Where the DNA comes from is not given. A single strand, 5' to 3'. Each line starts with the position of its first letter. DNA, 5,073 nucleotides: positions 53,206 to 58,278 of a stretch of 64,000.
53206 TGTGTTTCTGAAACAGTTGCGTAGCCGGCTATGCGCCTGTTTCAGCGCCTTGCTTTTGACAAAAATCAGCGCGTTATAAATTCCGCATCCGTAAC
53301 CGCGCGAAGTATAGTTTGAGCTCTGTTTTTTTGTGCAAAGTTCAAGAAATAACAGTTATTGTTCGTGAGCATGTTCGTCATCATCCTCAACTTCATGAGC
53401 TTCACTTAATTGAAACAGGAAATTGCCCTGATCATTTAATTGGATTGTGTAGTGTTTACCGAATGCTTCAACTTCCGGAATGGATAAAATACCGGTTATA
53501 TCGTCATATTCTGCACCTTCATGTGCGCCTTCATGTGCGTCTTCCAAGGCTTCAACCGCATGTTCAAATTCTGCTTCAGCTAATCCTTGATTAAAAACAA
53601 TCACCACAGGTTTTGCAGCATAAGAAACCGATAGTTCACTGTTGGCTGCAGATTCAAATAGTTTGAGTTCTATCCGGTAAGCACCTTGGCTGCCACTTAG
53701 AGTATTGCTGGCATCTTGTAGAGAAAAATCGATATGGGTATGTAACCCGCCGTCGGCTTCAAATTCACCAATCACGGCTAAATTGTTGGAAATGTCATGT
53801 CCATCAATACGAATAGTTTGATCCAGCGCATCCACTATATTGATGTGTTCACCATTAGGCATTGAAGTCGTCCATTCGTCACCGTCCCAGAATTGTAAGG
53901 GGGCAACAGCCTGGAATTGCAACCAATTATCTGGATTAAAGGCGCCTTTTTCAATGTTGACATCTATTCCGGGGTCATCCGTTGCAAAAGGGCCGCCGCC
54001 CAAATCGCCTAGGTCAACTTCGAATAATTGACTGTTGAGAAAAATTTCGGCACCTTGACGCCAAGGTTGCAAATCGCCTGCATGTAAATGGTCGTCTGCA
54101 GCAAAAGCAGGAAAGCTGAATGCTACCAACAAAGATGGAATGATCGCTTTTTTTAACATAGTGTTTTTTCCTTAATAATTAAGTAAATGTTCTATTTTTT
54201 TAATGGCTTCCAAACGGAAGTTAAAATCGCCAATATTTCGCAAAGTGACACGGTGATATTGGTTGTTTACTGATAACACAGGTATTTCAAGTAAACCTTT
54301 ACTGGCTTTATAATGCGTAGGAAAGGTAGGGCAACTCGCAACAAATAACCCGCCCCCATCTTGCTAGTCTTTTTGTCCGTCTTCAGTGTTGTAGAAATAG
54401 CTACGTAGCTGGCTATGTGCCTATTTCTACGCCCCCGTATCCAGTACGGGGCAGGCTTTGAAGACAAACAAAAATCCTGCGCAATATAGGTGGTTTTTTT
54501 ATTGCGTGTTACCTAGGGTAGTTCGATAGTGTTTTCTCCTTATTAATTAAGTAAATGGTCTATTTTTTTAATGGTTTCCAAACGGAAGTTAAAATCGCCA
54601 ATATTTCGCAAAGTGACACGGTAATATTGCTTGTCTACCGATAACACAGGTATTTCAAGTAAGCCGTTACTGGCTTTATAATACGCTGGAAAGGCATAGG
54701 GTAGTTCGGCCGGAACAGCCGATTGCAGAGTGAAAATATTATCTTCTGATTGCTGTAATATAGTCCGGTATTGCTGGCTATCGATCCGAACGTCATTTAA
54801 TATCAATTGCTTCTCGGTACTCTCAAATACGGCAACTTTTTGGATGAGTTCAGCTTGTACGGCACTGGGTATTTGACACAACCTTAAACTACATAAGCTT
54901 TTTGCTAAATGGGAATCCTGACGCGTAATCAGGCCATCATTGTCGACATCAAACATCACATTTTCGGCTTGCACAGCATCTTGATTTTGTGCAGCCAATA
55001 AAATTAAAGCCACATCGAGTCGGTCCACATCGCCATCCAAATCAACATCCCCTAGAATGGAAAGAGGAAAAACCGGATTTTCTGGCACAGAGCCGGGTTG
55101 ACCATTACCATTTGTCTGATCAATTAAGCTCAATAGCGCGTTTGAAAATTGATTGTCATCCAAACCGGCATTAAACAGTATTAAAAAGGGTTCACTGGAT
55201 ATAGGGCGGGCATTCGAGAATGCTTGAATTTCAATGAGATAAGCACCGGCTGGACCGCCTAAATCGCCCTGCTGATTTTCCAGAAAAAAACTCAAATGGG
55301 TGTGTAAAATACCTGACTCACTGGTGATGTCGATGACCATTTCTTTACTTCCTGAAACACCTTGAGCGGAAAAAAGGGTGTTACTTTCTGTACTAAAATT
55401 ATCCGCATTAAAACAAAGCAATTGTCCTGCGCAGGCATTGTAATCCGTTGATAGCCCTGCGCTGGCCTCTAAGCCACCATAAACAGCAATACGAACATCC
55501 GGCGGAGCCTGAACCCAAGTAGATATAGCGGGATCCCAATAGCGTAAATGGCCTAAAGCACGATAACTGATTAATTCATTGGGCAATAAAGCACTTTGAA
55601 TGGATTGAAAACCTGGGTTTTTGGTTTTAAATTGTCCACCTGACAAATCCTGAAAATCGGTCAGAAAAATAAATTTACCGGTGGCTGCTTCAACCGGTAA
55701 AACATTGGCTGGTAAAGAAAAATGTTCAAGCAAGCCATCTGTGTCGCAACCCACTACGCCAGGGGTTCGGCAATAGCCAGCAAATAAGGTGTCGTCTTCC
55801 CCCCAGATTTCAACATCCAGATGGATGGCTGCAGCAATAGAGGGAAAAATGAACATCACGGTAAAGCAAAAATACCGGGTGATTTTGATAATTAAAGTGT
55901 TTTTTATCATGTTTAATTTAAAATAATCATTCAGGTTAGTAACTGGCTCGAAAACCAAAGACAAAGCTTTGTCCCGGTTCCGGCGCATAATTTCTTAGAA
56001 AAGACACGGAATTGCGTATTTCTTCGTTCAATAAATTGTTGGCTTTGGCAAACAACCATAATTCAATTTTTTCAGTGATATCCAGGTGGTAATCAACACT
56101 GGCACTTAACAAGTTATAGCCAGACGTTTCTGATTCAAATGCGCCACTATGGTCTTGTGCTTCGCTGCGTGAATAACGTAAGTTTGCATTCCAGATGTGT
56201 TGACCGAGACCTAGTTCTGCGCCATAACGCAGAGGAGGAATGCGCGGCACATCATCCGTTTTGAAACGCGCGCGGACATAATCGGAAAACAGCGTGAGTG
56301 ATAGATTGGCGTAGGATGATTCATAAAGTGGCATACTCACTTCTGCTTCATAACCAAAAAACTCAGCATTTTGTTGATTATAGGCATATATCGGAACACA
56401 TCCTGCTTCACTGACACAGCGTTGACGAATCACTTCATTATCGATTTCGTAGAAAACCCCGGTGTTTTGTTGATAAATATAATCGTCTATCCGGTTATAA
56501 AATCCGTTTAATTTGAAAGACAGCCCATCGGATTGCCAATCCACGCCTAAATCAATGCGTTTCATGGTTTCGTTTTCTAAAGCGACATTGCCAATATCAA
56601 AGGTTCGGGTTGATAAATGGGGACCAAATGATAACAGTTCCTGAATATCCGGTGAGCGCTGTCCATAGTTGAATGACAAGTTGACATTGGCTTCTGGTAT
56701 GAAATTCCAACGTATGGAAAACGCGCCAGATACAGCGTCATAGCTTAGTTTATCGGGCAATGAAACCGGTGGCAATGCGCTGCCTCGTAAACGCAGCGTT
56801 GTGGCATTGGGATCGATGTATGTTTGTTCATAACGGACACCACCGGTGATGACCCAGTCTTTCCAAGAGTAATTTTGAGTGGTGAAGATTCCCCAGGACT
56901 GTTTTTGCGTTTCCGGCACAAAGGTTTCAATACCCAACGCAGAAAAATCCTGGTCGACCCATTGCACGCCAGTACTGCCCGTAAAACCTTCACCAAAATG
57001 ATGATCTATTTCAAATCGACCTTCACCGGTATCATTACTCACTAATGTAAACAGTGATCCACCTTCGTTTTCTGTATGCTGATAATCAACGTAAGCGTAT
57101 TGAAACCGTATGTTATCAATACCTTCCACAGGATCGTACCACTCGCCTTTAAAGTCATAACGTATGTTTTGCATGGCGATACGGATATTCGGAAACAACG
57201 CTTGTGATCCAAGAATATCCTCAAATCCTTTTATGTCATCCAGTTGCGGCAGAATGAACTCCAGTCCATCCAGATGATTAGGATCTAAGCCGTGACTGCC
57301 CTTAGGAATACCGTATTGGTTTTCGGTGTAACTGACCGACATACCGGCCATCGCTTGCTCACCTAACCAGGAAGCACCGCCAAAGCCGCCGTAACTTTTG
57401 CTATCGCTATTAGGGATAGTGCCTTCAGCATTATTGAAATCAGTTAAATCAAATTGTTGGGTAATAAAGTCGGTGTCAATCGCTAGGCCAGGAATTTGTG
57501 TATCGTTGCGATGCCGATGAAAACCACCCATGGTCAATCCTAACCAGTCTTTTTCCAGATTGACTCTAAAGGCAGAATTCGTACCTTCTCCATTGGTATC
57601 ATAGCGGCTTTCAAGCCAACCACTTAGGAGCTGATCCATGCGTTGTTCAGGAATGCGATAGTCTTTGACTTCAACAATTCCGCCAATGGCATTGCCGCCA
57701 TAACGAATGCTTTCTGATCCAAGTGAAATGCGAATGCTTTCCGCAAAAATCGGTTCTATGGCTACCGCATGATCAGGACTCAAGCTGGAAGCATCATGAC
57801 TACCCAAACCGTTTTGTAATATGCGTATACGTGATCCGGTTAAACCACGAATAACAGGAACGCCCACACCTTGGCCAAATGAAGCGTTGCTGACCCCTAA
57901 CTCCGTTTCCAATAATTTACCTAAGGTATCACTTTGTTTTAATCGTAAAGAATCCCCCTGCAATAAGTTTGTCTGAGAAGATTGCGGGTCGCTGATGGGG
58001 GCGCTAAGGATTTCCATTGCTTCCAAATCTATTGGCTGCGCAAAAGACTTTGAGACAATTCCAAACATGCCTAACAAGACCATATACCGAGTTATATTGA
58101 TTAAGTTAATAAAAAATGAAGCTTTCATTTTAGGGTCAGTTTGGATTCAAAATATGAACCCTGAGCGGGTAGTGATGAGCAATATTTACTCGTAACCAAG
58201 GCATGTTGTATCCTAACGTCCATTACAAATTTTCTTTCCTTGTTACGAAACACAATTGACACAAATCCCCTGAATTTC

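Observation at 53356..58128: Candidate protein-based zinc-capture system: TonB receptor plus two paralogous secreted HTH-motif proteins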

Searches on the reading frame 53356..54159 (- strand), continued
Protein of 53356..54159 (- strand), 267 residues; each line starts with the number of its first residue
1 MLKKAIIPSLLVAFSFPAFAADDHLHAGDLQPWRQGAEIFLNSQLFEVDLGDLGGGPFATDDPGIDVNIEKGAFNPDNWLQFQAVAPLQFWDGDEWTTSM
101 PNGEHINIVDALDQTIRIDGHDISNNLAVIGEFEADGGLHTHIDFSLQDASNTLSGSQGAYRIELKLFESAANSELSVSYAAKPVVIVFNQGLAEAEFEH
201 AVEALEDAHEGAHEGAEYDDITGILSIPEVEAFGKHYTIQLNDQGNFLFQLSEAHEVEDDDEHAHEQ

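Call 75: search_protein_families(library=ncbifam, proteins=[L035:9352-9774:+, L038:9383-9943:-, L055:9604-10098:-, L048:2620-3153:+], max_evalue=0.00001)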
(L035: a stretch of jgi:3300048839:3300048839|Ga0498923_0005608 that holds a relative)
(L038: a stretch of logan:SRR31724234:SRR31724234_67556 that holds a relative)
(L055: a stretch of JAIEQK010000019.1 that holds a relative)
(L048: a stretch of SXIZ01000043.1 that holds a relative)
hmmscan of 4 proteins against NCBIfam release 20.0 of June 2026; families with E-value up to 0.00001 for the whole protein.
L035:9352-9774:+ (140 aa): 8 families
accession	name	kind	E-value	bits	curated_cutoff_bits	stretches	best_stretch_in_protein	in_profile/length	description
NF047406.1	TransRegPerRTherm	equivalog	4.4e-22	78.7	200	1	1-123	3-127/130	manganese-dependent transcriptional regulator PerR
NF051892.1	TransRegFurBacil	equivalog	2.8e-17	63.1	220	1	5-123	20-145/149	ferric iron uptake transcriptional regulator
NF052545.1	TransRegPerRClab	equivalog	6.9e-15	55.3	180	1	5-122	16-135/138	transcriptional regulator PerR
NF051891.1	TransRegFurHelico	equivalog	8.8e-13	48.4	200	1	3-122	24-146/148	ferric iron uptake transcriptional regulator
NF045678.1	TransRegIrrA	equivalog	4.3e-10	39.6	150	1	3-92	19-108/138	iron response transcriptional regulator IrrA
NF045677.1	FeRespRegIrr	equivalog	7.3e-10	39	170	1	3-95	10-102/127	Fur family transcriptional regulator Irr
NF006999.0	PRK09462.1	equivalog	1.1e-09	38.1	146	1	16-120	28-135/148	ferric iron uptake transcriptional regulator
NF047462.1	FUR_perox_PerRA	exception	8.6e-07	29.5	200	1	4-89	19-103/142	peroxide-responsive transcriptional repressor PerRA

L038:9383-9943:- (186 aa): 6 families
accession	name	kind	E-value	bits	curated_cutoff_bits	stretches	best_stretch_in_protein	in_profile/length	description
NF008646.0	PRK11639.1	equivalog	3.2e-32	111.6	167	1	40-178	8-147/171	zinc uptake transcriptional repressor Zur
NF052545.1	TransRegPerRClab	equivalog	3.2e-14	53.1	180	1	42-180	1-137/138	transcriptional regulator PerR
NF051892.1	TransRegFurBacil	equivalog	8.1e-14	51.9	220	1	45-180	8-146/149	ferric iron uptake transcriptional regulator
NF047406.1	TransRegPerRTherm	equivalog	2.2e-09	37.6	200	1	56-180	6-128/130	manganese-dependent transcriptional regulator PerR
NF006999.0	PRK09462.1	equivalog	4.4e-09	36.1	146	1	49-181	8-140/148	ferric iron uptake transcriptional regulator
NF051891.1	TransRegFurHelico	equivalog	6.3e-07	29.4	200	1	50-179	19-147/148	ferric iron uptake transcriptional regulator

L055:9604-10098:- (164 aa): 8 families
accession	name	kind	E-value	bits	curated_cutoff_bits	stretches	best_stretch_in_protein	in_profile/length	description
NF008646.0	PRK11639.1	equivalog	4.8e-31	107.8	167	1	25-164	7-147/171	zinc uptake transcriptional repressor Zur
NF051892.1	TransRegFurBacil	equivalog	8.3e-16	58.4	220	1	29-164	6-144/149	ferric iron uptake transcriptional regulator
NF052545.1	TransRegPerRClab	equivalog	1e-12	48.3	180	1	40-164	13-135/138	transcriptional regulator PerR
NF006999.0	PRK09462.1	equivalog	3.6e-12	46.1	146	1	32-161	5-134/148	ferric iron uptake transcriptional regulator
NF047406.1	TransRegPerRTherm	equivalog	2.9e-09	37.3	200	1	40-164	4-126/130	manganese-dependent transcriptional regulator PerR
NF051891.1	TransRegFurHelico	equivalog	5.5e-07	29.6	200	1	43-164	26-146/148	ferric iron uptake transcriptional regulator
NF045677.1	FeRespRegIrr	equivalog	7.6e-06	26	170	1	41-114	8-86/127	Fur family transcriptional regulator Irr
NF045678.1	TransRegIrrA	equivalog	8.2e-06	25.8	150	1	38-114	14-95/138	iron response transcriptional regulator IrrA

L048:2620-3153:+ (177 aa): 4 families
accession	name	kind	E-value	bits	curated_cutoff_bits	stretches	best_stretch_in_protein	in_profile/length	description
NF008646.0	PRK11639.1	equivalog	2.1e-39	135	167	1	22-171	7-157/171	zinc uptake transcriptional repressor Zur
NF047406.1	TransRegPerRTherm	equivalog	5.7e-08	33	200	1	38-162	5-127/130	manganese-dependent transcriptional regulator PerR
NF051892.1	TransRegFurBacil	equivalog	8.9e-08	32.3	220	1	29-162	9-145/149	ferric iron uptake transcriptional regulator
NF052545.1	TransRegPerRClab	equivalog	1e-07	32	180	1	35-161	11-135/138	transcriptional regulator PerR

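Call 82: search_solved_structures(query=A4, max_evalue=10)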
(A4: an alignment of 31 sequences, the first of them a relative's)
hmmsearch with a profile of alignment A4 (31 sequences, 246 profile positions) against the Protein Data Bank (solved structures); distinct sequences matched with E-value up to 10: 1.
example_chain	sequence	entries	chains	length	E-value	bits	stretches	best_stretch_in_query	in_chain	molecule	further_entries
9ya3_H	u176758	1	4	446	1.9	10.7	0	84-111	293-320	TLAP2 (thioredoxin-like associated protein), TGME49_232130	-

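Call 83: search_protein_families(library=pfam, alignment_id=A4, max_evalue=1)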
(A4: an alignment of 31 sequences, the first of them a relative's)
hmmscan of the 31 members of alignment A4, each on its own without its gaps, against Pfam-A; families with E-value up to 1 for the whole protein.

A. member 1, P0001 (267 aa): 0 families

B. families by the number of members that match (of 31 scanned): 8 families
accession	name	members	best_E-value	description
PF07589.16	PEP-CTERM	17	1.9e-09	PEP-CTERM motif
PF10708.14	DUF2510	3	0.0033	Protein of unknown function (DUF2510)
PF08949.16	PRD1_P5_C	1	0.01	Bacteriophage PRD1, spike protein P5, C-terminal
PF14244.12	Retrotran_gag_3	1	0.088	gag-polypeptide of LTR copia-type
PF24282.1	DUF7470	1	0.097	Family of unknown function (DUF7470)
PF08328.16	ASL_C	1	0.22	Adenylosuccinate lyase C-terminal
PF21518.3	Sas-5-like_implico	1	0.25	Spindle assembly abnormal protein 5, implico domain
PF00455.28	DeoRC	1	0.29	DeoR C terminal sensor domain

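Call 105: search_protein_families(library=pfam, proteins=[L061:3188-4474:+, L061:4051-5121:+, L061:9828-10742:-, L061:10787-11149:+, L061:12131-13321:+, L061:13441-14700:+, L061:15245-16117:+, L061:16217-17491:-, L061:2096-3115:+], max_evalue=0.001)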
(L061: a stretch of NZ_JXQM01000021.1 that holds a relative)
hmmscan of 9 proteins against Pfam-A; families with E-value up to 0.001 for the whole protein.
L061:3188-4474:+ (428 aa): 2 families
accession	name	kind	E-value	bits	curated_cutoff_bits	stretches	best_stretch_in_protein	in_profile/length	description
PF12704.14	MacB_PCD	-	3.7e-12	47.4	27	1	28-214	6-175/207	MacB-like periplasmic core domain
PF02687.27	FtsX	-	2.7e-11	44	25.5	1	301-419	2-119/120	FtsX-like permease C-terminal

L061:4051-5121:+ (356 aa): 1 family
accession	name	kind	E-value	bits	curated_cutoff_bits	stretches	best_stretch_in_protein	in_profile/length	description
PF11736.14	DUF3299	-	7.4e-45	152.9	22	1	214-353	1-138/139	Protein of unknown function (DUF3299)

L061:9828-10742:- (304 aa): 1 family
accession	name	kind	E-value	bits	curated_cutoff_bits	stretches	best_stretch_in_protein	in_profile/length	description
PF04896.17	AmoC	-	1.4e-125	418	26.7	1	52-291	7-244/245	Ammonia monooxygenase/methane monooxygenase, subunit C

L061:10787-11149:+ (120 aa): 0 families

L061:12131-13321:+ (396 aa): 1 family
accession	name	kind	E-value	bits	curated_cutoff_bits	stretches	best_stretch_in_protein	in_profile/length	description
PF07589.16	PEP-CTERM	-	8.7e-05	22.9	20.7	1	369-393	1-24/24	PEP-CTERM motif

L061:13441-14700:+ (419 aa): 2 families
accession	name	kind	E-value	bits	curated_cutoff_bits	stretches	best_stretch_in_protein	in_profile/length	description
PF02492.25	cobW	-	1.2e-52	178.6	20.7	1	9-218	1-179/180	CobW/HypB/UreG, nucleotide-binding domain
PF07683.19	CobW_C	-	3.1e-21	75.5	22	1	264-381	1-93/94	Cobalamin synthesis protein cobW C-terminal domain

L061:15245-16117:+ (290 aa): 1 family
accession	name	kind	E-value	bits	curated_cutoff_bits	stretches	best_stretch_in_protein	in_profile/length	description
PF08856.16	DUF1826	-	1.8e-47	162.3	22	1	88-286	2-202/202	Protein of unknown function (DUF1826)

L061:16217-17491:- (424 aa): 2 families
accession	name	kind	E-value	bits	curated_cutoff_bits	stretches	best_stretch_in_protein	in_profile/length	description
PF13194.11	DUF4010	-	7e-48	163.6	30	1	186-393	1-208/210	Domain of unknown function (DUF4010)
PF02308.21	MgtC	-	5.8e-12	46.5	31.4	1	19-136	2-119/121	MgtC family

L061:2096-3115:+ (339 aa): 2 families
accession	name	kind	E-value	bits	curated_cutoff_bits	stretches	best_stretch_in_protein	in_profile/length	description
PF12849.12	PBP_like_2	-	2.6e-35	122.9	27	1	26-280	4-264/267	PBP superfamily domain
PF12727.12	PBP_like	-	2.7e-13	50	27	1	55-279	7-192/193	PBP superfamily domain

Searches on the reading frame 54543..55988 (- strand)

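Call 3: search_protein_families(library=pfam, proteins=[window:54543-55988:-], max_evalue=0.01)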
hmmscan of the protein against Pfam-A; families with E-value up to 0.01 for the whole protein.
window:54543-55988:- (481 aa): 1 family
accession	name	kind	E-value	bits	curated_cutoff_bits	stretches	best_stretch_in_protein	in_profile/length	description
PF00404.24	Dockerin_1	-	0.00024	21.7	22.9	1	312-359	1-49/57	Dockerin type I domain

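Call 4: search_protein_families(library=ncbifam, proteins=[window:54543-55988:-], max_evalue=0.01)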
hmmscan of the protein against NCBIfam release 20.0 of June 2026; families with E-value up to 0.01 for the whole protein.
window:54543-55988:- (481 aa): 0 families

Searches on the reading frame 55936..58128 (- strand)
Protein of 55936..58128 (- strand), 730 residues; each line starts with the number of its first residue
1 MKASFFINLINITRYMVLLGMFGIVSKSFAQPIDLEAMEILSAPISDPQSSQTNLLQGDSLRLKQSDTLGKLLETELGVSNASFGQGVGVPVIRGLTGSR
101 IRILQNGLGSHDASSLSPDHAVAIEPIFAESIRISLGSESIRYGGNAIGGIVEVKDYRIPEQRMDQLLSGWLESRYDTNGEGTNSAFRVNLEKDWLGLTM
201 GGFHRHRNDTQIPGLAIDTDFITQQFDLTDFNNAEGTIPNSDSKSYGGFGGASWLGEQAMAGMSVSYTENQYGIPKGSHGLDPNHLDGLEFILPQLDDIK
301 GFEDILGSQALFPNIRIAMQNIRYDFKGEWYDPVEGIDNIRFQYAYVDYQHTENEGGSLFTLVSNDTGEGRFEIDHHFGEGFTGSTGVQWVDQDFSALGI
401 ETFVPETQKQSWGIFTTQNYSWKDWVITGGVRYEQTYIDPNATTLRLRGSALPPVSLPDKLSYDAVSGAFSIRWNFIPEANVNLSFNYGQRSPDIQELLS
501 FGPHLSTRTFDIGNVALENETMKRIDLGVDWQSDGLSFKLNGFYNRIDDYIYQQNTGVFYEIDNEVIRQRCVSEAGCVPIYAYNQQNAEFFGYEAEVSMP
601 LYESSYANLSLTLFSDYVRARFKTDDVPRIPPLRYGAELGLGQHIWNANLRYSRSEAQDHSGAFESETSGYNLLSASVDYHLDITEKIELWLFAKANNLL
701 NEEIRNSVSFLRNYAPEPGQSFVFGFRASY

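Call 3: search_protein_families(library=pfam, proteins=[window:55936-58128:-], max_evalue=0.01)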
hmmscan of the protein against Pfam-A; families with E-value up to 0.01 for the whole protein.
window:55936-58128:- (730 aa): 4 families
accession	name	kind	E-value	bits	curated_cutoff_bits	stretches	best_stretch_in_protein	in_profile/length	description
PF00593.30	TonB_dep_Rec_b-barrel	-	3.8e-38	132.9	27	1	327-699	74-436/436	TonB dependent receptor-like, beta-barrel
PF07715.20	Plug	-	1.1e-11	45.6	23.9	1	52-151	10-107/107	TonB-dependent Receptor Plug Domain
PF14905.12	OMP_b-brl_3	-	1.4e-11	44.5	27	1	410-614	113-293/408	Outer membrane protein beta-barrel family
PF06629.18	MipA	-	0.00077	20.1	24.2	0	569-663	16-109/221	MltA-interacting protein MipA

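Call 4: search_protein_families(library=ncbifam, proteins=[window:55936-58128:-], max_evalue=0.01)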
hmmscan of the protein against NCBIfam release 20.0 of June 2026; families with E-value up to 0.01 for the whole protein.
window:55936-58128:- (730 aa): 9 families
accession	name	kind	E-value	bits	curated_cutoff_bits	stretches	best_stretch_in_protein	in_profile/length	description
NF038289.1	Zn_piracy_ZnuD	exception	6.7e-105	352.2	950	1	52-727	50-682/685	zinc piracy TonB-dependent receptor ZnuD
TIGR01785.1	TonB-hemin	subfamily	1.3e-29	103.2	316.85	2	404-709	358-659/677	TonB-dependent heme/hemoglobin receptor family protein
TIGR01786.1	TonB-hemlactrns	subfamily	4.5e-28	98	323.75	2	388-671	369-643/719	TonB-dependent hemoglobin/transferrin/lactoferrin family receptor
TIGR01778.1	TonB-copper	equivalog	1.5e-15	57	472.45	1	401-650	311-544/637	TonB-dependent copper receptor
TIGR01782.1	TonB-Xanth-Caul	subfamily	8.4e-10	37.6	310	1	406-709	522-844/868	TonB-dependent receptor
TIGR01779.1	TonB-B12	equivalog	1.3e-08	33.8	599.7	2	470-703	391-592/614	TonB-dependent vitamin B12 receptor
NF010010.0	PRK13483.1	equivalog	3.8e-07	28.5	927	1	474-705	412-639/660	ligand-gated channel protein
NF007926.1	PRK10641.1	equivalog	5e-07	28.6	836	1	471-567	396-484/617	TonB-dependent vitamin B12 receptor BtuB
NF049946.1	TonB_dep_CU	exception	0.0051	15.2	700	1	541-655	501-606/683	TonB-dependent receptor, CU motif-type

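Call 20: search_solved_structures(query=window:55936-58128:-, show_alignments=1)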
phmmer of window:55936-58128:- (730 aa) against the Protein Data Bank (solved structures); distinct sequences matched with E-value up to 0.001: 2.
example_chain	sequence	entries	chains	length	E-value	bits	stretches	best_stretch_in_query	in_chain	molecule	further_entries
4rdr_A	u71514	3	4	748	8.2e-64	219.4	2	317-727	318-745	ZnuD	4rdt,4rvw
8the_A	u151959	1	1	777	3e-12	49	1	390-553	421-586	Heme/hemoglobin uptake outer membrane receptor PhuR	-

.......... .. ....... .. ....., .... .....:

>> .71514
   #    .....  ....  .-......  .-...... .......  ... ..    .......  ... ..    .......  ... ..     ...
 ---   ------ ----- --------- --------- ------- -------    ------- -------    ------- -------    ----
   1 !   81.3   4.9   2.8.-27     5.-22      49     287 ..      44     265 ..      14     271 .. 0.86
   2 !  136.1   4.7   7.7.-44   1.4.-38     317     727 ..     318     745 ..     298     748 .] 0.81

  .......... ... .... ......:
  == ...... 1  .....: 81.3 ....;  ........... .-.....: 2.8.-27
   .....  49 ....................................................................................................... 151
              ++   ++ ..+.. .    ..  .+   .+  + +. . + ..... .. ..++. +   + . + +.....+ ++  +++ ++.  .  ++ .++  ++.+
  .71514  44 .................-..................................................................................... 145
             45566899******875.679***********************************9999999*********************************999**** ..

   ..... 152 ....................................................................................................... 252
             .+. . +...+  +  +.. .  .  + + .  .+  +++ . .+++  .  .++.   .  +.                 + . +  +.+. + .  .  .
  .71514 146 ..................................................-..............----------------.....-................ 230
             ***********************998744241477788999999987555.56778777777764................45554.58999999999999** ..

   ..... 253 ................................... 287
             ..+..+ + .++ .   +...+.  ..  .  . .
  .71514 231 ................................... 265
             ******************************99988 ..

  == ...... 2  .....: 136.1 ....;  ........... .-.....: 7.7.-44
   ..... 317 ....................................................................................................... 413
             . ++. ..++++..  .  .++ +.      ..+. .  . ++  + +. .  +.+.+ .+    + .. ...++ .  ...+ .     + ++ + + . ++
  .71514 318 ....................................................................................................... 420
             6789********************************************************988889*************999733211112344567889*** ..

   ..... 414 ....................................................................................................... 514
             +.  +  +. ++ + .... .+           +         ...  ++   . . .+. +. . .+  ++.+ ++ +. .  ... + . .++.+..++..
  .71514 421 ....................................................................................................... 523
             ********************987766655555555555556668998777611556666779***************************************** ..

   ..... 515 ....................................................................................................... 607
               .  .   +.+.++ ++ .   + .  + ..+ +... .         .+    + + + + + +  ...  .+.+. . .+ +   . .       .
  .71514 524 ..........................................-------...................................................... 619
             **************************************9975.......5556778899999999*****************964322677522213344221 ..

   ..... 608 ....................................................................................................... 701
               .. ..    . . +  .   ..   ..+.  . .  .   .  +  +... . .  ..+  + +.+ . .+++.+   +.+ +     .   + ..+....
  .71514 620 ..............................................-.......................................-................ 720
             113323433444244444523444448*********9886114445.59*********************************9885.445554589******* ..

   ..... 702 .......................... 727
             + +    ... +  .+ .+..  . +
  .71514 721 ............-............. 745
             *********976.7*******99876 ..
